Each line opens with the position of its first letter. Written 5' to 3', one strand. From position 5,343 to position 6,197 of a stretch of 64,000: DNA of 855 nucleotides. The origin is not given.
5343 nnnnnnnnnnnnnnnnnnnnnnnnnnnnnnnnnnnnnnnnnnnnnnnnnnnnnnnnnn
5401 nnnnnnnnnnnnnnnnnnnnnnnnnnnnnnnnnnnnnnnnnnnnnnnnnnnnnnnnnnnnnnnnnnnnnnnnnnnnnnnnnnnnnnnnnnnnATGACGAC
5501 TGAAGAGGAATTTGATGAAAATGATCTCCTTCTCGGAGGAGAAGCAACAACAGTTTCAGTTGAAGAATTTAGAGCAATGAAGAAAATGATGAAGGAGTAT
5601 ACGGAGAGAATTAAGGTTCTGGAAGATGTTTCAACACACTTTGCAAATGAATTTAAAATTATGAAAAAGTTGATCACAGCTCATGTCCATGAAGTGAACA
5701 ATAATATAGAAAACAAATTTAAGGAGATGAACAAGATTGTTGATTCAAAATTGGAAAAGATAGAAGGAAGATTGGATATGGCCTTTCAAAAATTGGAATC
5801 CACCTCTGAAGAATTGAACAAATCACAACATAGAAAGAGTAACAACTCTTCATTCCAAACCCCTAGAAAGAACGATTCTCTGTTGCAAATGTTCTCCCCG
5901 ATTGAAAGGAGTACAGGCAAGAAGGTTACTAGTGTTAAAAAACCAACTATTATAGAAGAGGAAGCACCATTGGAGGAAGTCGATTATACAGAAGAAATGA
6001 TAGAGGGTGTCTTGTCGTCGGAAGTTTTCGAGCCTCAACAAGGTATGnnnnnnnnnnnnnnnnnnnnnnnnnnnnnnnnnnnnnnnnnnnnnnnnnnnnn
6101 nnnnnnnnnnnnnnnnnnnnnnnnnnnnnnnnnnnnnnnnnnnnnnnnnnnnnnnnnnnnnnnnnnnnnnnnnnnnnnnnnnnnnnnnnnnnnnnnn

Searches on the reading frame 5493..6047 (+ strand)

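Call 53: search_protein_families(library=pfam, proteins=[window:5493-6047:+], max_evalue=0.01)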
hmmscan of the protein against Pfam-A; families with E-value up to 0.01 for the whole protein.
window:5493-6047:+ (185 aa): 3 families
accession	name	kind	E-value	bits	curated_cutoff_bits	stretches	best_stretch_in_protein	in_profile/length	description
PF01017.26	STAT_alpha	-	0.0015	19.1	27.5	1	25-113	3-87/167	STAT transcription factor, coiled-coil domain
PF01442.23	Apolipoprotein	-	0.0043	17.2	90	1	44-106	25-109/190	Apolipoprotein A1/A4/E domain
PF22872.1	DUF7018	-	0.0091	16.7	27.8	0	23-79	53-108/116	Domain of unknown function (DUF7018)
